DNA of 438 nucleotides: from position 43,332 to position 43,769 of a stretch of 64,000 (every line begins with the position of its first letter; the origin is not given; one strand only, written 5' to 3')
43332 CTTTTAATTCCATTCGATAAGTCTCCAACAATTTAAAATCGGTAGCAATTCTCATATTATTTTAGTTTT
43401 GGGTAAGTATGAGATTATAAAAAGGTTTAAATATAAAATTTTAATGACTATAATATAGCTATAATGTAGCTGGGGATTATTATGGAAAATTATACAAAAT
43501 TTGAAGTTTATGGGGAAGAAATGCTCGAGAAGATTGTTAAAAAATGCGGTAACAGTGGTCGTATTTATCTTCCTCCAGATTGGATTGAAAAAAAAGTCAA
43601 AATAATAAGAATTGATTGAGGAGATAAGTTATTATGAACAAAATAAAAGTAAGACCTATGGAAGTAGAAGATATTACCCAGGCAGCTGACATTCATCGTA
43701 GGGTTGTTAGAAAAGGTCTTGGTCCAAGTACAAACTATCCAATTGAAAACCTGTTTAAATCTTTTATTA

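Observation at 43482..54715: Gap-free 12-gene operon built around a Bzd-type, four-subunit ATP-dependent benzoyl-CoA reductase in an archaeal genome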

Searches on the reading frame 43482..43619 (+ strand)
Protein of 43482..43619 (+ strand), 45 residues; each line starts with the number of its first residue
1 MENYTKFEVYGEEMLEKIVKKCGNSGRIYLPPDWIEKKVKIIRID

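Call 4: search_protein_families(library=pfam, proteins=[window:43482-43619:+])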
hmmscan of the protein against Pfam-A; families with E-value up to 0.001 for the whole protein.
window:43482-43619:+ (45 aa): 1 family
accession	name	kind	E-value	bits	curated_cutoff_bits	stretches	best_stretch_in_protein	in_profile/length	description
PF09853.14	DUF2080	-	0.00065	19.9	21.5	1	16-42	19-45/50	Putative transposon-encoded protein (DUF2080)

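Call 5: search_protein_families(library=ncbifam, proteins=[window:43482-43619:+])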
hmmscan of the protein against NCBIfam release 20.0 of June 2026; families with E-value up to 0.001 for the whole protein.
window:43482-43619:+ (45 aa): 1 family
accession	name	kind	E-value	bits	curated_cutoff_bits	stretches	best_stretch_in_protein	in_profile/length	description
NF033496.0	DUF2080_fam_acc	subfamily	4.8e-19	67.6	22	1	12-45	1-34/34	DUF2080 family transposase-associated protein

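Call 52: find_homologous_proteins(query=window:43482-43619:+, max_evalue=0.001)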
Query window:43482-43619:+ (45 aa): 658 proteins with E <= 0.001 among 658 candidates; the best 120 are listed.
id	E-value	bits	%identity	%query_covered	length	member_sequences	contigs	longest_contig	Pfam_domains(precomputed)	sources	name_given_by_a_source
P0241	2.2e-21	91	98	100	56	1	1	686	-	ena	-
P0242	2.4e-20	88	91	100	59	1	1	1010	-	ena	-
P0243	2.5e-20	88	91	100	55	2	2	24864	-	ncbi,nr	ncbi:MAG: DUF2080 family transposase-associated protein [Candidatus Thermoplasmatota archaeon]|nr:DU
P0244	7.1e-20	86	89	100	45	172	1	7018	-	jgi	jgi:putative transposon-encoded protein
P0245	7.6e-20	86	87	100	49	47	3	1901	-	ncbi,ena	-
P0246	1.8e-19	85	87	100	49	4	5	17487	-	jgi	jgi:putative transposon-encoded protein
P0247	2.8e-19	84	89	100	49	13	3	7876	-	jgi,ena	-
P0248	7.3e-19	83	87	100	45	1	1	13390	-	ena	-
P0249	8.5e-19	83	89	100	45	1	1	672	-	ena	-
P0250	1.2e-18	82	87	100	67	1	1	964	-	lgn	-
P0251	4.1e-17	78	84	98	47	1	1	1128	PF09853.15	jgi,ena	-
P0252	7.6e-17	77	83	91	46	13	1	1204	PF09853.15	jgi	jgi:putative transposon-encoded protein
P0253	2.3e-16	75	82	98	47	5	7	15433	PF09853.15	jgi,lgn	jgi:putative transposon-encoded protein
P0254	5.9e-16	74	83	91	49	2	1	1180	PF09853.15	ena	-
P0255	8.4e-16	74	83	91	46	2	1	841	PF09853.15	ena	-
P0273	2.7e-14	69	80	91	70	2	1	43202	-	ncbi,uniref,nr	ncbi:DUF2080 family transposase-associated protein [Desulfacinum infernum]|uniref:DUF2080 family tra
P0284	4.0e-14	69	75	98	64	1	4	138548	PF09853.15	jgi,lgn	-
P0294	6.2e-14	68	80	89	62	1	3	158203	-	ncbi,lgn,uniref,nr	ncbi:putative cytoplasmic protein [Desulfosarcina cetonica]|uniref:DUF2080 family transposase-associ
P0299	7.8e-14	68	80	91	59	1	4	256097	PF09853.15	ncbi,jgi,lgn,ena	-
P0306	9.0e-14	67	80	91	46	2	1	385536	-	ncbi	ncbi:DUF2080 family transposase-associated protein [Desulfopila aestuarii]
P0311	9.8e-14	67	80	91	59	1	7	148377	PF09853.15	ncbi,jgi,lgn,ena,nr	ncbi:MAG TPA: DUF2080 family transposase-associated protein [Syntrophorhabdaceae bacterium]|nr:DUF20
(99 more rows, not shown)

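Call 53: find_encoding_contigs(protein=P0311, flank=8000, max_places=3)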
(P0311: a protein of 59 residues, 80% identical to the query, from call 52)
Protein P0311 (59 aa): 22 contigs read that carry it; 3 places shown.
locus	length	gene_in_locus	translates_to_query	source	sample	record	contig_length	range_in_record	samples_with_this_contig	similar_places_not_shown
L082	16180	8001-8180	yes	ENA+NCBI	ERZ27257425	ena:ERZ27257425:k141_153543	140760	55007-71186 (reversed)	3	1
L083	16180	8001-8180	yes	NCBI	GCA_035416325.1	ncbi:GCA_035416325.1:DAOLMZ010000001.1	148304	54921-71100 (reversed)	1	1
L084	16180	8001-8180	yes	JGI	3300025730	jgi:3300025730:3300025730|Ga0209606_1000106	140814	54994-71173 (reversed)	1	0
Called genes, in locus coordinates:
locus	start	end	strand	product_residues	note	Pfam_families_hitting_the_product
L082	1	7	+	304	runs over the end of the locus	PF01522:Polysacc_deac_1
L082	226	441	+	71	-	PF07311:Dodecin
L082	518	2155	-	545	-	PF00118:Cpn60_TCP1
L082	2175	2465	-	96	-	PF00166:Cpn10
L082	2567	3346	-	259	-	-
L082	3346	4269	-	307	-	PF00226:DnaJ, PF01556:DnaJ_C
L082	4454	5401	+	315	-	-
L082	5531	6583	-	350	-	PF04055:Radical_SAM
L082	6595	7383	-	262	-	PF00881:Nitroreductase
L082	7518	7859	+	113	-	PF04020:Phage_holin_4_2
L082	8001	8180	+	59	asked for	PF09853:DUF2080 (weak)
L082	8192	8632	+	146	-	PF13420:Acetyltransf_4 (faint), PF00583:Acetyltransf_1, PF13508:Acetyltransf_7 (weak)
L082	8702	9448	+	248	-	PF13189:Cytidylate_kin2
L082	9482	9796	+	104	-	-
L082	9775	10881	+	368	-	PF01992:vATP-synt_AC39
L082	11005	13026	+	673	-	PF01496:V_ATPase_I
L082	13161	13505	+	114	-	PF00137:ATP-synt_C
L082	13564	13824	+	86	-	PF01990:ATP-synt_F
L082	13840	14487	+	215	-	PF01991:vATP-synt_E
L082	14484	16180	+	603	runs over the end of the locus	PF02874:ATP-synt_ab_N, PF16886:ATP-synt_ab_Xtn, PF00006:ATP-synt_ab, PF22919:ATP-synt_VA_C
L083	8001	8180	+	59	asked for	PF09853:DUF2080 (weak)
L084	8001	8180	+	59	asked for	PF09853:DUF2080 (weak)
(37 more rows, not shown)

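Call 54: find_encoding_contigs(protein=P0294, flank=8000, max_places=2)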
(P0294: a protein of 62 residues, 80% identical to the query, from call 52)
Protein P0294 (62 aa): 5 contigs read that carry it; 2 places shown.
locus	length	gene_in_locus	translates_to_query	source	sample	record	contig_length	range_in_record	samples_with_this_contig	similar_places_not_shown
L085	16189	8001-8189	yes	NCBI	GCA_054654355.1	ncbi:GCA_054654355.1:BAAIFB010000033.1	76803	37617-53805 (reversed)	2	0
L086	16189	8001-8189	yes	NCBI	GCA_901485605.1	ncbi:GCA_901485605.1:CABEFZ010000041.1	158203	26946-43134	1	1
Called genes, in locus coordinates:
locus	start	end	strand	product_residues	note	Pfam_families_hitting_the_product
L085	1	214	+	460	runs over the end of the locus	PF01565:FAD_binding_4, PF02913:FAD-oxidase_C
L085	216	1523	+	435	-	PF13237:Fer4_10 (faint), PF12838:Fer4_7, PF13183:Fer4_8, PF13534:Fer4_17, PF02754:CCG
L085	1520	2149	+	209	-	PF02589:LUD_dom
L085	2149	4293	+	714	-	PF02589:LUD_dom, PF12838:Fer4_7 (weak), PF13183:Fer4_8, PF13237:Fer4_10 (faint), PF13534:Fer4_17, PF02754:CCG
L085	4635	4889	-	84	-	-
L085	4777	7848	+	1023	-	PF07694:5TM-5TMR_LYT, PF00989:PAS, PF08448:PAS_4, PF13426:PAS_9, PF00989:PAS, PF08448:PAS_4, PF13188:PAS_8, PF13426:PAS_9, +5 more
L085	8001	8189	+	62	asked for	-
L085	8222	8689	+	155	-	PF13527:Acetyltransf_9 (weak), PF13420:Acetyltransf_4 (weak), PF00583:Acetyltransf_1, PF13673:Acetyltransf_10 (weak), PF13508:Acetyltransf_7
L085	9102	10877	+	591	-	PF20142:Scaffold, PF01471:PG_binding_1, PF03734:YkuD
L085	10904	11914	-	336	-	PF00005:ABC_tran, PF08352:oligo_HPY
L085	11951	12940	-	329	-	PF00005:ABC_tran, PF08352:oligo_HPY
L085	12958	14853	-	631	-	PF00496:SBP_bac_5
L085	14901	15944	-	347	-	PF00528:BPD_transp_1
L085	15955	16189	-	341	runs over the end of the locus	PF00528:BPD_transp_1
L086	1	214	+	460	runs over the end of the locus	PF01565:FAD_binding_4, PF02913:FAD-oxidase_C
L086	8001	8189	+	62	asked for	-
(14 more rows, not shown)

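Call 55: find_encoding_contigs(protein=P0306, flank=8000, max_places=2)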
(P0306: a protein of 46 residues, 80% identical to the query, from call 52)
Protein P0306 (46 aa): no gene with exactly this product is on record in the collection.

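Call 57: find_encoding_contigs(protein=P0299, flank=8000, max_places=2)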
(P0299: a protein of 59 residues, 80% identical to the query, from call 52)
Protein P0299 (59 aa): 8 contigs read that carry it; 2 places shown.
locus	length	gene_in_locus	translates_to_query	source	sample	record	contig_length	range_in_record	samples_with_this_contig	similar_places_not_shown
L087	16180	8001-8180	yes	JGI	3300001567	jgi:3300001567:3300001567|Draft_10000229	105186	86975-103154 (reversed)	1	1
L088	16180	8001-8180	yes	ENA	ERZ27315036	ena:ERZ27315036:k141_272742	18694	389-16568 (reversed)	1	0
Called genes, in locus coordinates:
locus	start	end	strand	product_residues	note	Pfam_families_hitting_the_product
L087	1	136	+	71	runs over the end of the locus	PF07311:Dodecin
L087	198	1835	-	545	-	PF00118:Cpn60_TCP1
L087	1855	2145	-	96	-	PF00166:Cpn10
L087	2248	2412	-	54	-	-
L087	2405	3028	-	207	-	-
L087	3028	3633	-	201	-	PF01556:DnaJ_C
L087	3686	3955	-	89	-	PF00226:DnaJ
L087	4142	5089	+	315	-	-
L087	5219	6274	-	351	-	PF04055:Radical_SAM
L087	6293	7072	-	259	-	PF00881:Nitroreductase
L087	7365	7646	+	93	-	-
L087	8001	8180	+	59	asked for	PF09853:DUF2080 (weak)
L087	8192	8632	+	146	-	PF13420:Acetyltransf_4 (faint), PF00583:Acetyltransf_1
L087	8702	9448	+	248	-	PF13189:Cytidylate_kin2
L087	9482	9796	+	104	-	-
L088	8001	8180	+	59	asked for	PF09853:DUF2080 (weak)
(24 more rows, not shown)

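Call 58: find_encoding_contigs(protein=P0284, flank=8000, max_places=2)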
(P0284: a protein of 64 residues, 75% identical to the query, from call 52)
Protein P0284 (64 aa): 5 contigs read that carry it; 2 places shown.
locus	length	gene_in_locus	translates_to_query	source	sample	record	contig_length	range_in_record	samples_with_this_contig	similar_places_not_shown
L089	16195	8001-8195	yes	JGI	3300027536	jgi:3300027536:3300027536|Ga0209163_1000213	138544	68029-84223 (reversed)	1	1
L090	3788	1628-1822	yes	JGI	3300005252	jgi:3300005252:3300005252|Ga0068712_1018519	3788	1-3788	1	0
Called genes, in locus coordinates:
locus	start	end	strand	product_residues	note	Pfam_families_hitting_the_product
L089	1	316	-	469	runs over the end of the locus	PF02874:ATP-synt_ab_N, PF00006:ATP-synt_ab, PF22919:ATP-synt_VA_C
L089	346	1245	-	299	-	PF00231:ATP-synt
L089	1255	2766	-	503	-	PF02874:ATP-synt_ab_N, PF00006:ATP-synt_ab, PF00306:ATP-synt_ab_C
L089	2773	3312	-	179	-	PF00213:OSCP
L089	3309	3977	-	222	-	PF00430:ATP-synt_B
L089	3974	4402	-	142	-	PF00430:ATP-synt_B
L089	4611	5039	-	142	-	PF04519:Bactofilin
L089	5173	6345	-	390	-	PF02775:TPP_enzyme_C, PF01558:POR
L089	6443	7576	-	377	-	PF01855:POR_N, PF17147:PFOR_II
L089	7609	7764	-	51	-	-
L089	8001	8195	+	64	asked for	PF09853:DUF2080 (weak)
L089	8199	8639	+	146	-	PF13673:Acetyltransf_10 (faint), PF00583:Acetyltransf_1, PF13508:Acetyltransf_7 (weak)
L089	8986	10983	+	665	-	PF02730:AFOR_N, PF01314:AFOR_C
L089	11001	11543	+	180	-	-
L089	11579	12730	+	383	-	PF13484:Fer4_16 (faint), PF25160:LdpA_Fe-S-bd (faint), PF12838:Fer4_7 (weak), PF13183:Fer4_8, PF13187:Fer4_9, PF13237:Fer4_10, PF13534:Fer4_17, PF02754:CCG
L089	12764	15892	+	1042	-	PF00890:FAD_binding_2 (weak), PF01266:DAO (weak), PF07992:Pyr_redox_2, PF12831:FAD_oxidored, PF13450:NAD_binding_8 (weak), PF07992:Pyr_redox_2 (weak), PF12831:FAD_oxidored (weak), PF12838:Fer4_7, +15 more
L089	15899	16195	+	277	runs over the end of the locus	PF02662:FlpD, PF00037:Fer4 (weak), PF13237:Fer4_10, PF14697:Fer4_21 (weak), PF12838:Fer4_7 (weak), PF13187:Fer4_9 (weak), PF12797:Fer4_2 (weak), PF00037:Fer4 (weak), +2 more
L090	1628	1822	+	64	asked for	PF09853:DUF2080 (weak)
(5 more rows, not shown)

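Call 59: find_encoding_contigs(protein=P0273, flank=8000, max_places=2)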
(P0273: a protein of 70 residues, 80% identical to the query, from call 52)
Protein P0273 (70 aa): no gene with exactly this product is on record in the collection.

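Call 61: find_related_loci(query=A2, collection=metagenome_contigs, flank=8000)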
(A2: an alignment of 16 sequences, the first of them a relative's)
Query A2 (64 aa) in metagenome_contigs; peptide patterns used: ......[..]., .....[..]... (x = any residue, [..] = any of these).
600 stretches matched a pattern (row limit reached: there are more); 586 encode a relative of the query (tblastn E <= 1e-3); the best 80 are kept; 80 distinct loci.
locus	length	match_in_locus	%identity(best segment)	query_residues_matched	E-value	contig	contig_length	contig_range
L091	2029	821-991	72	8-64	6e-25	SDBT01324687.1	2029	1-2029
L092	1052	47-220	72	7-64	3e-25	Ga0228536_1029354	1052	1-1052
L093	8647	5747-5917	74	8-64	1e-24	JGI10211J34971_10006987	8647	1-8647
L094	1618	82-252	74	8-64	1e-24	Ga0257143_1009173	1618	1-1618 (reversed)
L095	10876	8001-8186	68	3-64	1e-24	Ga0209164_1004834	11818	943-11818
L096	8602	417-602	68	3-64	1e-24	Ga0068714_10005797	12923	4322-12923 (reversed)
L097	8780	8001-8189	69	1-64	3e-24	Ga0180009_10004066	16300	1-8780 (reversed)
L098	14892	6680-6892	63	1-64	3e-24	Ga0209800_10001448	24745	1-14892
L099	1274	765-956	69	1-64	6e-24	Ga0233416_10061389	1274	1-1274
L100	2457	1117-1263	80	15-64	9e-24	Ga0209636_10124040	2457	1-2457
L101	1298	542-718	71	3-64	8e-24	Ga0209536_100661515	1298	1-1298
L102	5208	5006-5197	69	1-64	1e-23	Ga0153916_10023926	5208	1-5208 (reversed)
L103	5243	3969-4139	70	8-64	2e-23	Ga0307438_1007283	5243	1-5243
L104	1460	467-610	79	17-64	1e-23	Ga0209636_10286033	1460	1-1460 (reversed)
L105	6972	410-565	77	13-64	2e-23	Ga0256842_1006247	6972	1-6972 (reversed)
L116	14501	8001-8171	68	8-64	4e-23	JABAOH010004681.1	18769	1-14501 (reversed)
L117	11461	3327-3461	91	20-64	3e-23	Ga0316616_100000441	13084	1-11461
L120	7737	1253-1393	81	18-64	5e-23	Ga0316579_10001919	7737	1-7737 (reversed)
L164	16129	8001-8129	84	22-64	2e-22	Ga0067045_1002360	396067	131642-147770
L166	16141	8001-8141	83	18-64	3e-22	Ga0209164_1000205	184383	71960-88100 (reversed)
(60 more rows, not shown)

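Call 62: search_solved_structures(query=L089:8986-10983:+, max_evalue=1e-30)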
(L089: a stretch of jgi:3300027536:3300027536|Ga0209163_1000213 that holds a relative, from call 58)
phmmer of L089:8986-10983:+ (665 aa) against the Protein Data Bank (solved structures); distinct sequences matched with E-value up to 1e-30: 9.
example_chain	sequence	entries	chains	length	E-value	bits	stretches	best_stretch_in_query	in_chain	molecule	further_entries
4z3w_A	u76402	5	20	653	0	1099.6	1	1-652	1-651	Benzoyl-CoA reductase, putative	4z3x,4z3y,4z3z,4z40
1aor_A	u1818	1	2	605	8.7e-68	232.2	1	3-420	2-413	ALDEHYDE FERREDOXIN OXIDOREDUCTASE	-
9mqx_D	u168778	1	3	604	7.8e-62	212.6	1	30-421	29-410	Aldehyde:ferredoxin oxidoreductase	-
9g7j_A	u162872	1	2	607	2.4e-55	191.1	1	6-433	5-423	Aldehyde ferredoxin oxidoreductase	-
8c0z_A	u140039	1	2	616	6.6e-55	189.6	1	11-409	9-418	Aldehyde:ferredoxin oxidoreductase,tungsten-containing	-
1b25_A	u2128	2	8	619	8.8e-45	156.2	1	6-418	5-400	PROTEIN (FORMALDEHYDE FERREDOXIN OXIDOREDUCTASE) | FORMALDEHYDE FERREDOXIN OXIDOREDUCTASE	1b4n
6x1o_A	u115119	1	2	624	3.5e-40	141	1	3-418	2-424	Formaldehyde:ferredoxin oxidoreductase wor5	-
6x6u_A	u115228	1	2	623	3.5e-40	141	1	3-418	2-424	Formaldehyde:ferredoxin oxidoreductase wor5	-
9q1t_A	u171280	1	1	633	9.6e-35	123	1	11-436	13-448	Tungsten-dependent aldehyde oxidoreductase WOR83 from Haloferax volcanii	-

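Call 74: search_protein_families(library=pfam, proteins=[L096:3275-4774:+, L096:5582-7060:+, L098:8232-10538:-, L117:4064-5386:+, L117:5293-6462:+, L120:2102-3658:-, L120:4656-6305:-, L164:9341-10162:+, L164:12635-14686:+, L166:8822-11296:-], max_evalue=0.00001)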
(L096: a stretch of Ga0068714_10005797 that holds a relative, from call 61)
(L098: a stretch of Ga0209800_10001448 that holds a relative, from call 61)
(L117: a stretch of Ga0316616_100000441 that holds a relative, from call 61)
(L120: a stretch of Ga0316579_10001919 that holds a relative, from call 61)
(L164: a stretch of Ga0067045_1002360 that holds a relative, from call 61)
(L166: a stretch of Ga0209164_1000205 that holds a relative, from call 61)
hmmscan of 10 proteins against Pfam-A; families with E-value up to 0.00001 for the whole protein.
L096:3275-4774:+ (499 aa): 4 families
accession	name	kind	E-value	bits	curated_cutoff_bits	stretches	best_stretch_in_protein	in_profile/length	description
PF00294.29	PfkB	-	1.6e-44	152.9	25.8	1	28-326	3-298/302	pfkB family carbohydrate kinase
PF01467.32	CTP_transf_like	-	7.1e-15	55.8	21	1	368-460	1-91/133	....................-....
PF08543.17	Phos_pyr_kin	-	1.9e-07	31.1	27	1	209-311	119-225/246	Phosphomethylpyrimidine kinase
PF01256.23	Carb_kinase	-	4.2e-06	26.8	27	0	157-325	60-223/242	NAD(P)H-hydrate dehydratase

L096:5582-7060:+ (492 aa): 0 families

L098:8232-10538:- (768 aa): 7 families
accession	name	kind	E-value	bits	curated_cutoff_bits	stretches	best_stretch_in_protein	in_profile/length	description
PF02421.24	FeoB_N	-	6.6e-68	227.6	27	1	4-158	2-155/156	Ferrous iron transport protein B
PF07670.19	Gate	-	2.1e-33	115.3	29.6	2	393-491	2-103/104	Nucleoside recognition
PF01926.29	MMR_HSR1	-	2.1e-22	79.8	21.9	1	4-115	1-112/113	50S ribosome-binding GTPase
PF07664.17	FeoB_C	-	5.3e-21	74.5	26.6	1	501-553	1-54/54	Ferrous iron transport protein B C terminus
PF17910.6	FeoB_Cyto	-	1.5e-17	64.2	23.4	1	180-235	1-54/90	FeoB cytosolic helical domain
PF09439.16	SRPRB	-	6.4e-07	29.4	25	1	3-97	4-89/178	Signal recognition particle receptor beta subunit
PF00009.33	GTP_EFTU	-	3.4e-06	27.2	26.5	0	7-161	8-184/188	Elongation factor Tu GTP binding domain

L117:4064-5386:+ (440 aa): 7 families
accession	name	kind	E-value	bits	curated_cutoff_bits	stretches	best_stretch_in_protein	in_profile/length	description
PF01512.22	Complex1_51K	-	1.4e-55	187.7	31.2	1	130-280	1-150/150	Nuo51 FMN-binding domain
PF13375.12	RnfC_N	-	1.1e-26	93.3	25.6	1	10-106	4-100/101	RnfC Barrel sandwich hybrid domain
PF10531.15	SLBB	-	1.3e-10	41.3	27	1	292-341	1-55/55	SLBB domain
PF13183.11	Fer4_8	-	1.9e-07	31.9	27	1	370-424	3-67/68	4Fe-4S dicluster domain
PF12838.12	Fer4_7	-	1.4e-06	29.1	27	1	371-423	1-50/52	4Fe-4S dicluster domain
PF13237.11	Fer4_10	-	2e-06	28.1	25.5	1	369-422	6-53/53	4Fe-4S dicluster domain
PF13187.11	Fer4_9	-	5.3e-06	26.8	27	0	371-424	1-50/52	4Fe-4S dicluster domain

L117:5293-6462:+ (389 aa): 1 family
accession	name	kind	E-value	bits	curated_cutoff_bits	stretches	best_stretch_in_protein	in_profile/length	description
PF03116.20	NQR2_RnfD_RnfE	-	3.2e-111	371.9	27.7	1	58-381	2-295/296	NQR2, RnfD, RnfE family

L120:2102-3658:- (518 aa): 1 family
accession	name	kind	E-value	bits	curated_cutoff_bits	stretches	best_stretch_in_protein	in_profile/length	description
PF00245.25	Alk_phosphatase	-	3.5e-44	151.8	24.4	1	143-410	57-319/423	Alkaline phosphatase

L120:4656-6305:- (549 aa): 2 families
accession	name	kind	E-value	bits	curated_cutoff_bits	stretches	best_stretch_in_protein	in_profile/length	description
PF02366.24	PMT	-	1.2e-29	104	22.7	1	6-236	6-245/245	Dolichyl-phosphate-mannose-protein mannosyltransferase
PF13231.12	PMT_2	-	1.4e-14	55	26.1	1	59-221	2-157/160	Dolichyl-phosphate-mannose-protein mannosyltransferase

L164:9341-10162:+ (273 aa): 1 family
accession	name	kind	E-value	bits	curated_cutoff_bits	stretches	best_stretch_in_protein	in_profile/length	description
PF02634.21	FdhD-NarQ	-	3.5e-66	223.8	27.2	1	27-272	1-236/237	FdhD/NarQ family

L164:12635-14686:+ (683 aa): 2 families
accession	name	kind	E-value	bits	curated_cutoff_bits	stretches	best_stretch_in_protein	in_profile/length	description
PF00384.28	Molybdopterin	-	7.2e-45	154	24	1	57-471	1-352/353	Molybdopterin oxidoreductase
PF01568.27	Molydop_binding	-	8.2e-26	90.6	26.8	1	575-674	7-106/110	Molydopterin dinucleotide binding domain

L166:8822-11296:- (824 aa): 8 families
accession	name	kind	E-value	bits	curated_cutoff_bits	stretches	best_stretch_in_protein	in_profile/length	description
PF05970.20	PIF1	-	1.3e-25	90.8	25.9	1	15-211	18-212/223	PIF1-like helicase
PF14493.12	HTH_40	-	1.2e-21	77.2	27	1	729-816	1-89/89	Helix-turn-helix domain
PF00570.28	HRDC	-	6.1e-19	68.2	23.8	1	635-698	3-66/68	HRDC domain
PF13604.12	AAA_30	-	1.2e-12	48.4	27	1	18-221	17-177/191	AAA domain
PF13245.12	AAA_19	-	1.9e-10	41.5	25.1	1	19-159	11-132/134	AAA domain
PF13191.12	AAA_16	-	5.4e-07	30.7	32.6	1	6-141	10-133/167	AAA ATPase domain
PF13401.12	AAA_22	-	7.8e-06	26.7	27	0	18-151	4-122/130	AAA domain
PF02689.20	Herpes_Helicase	-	9.4e-06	24.3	27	0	373-429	731-790/808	Helicase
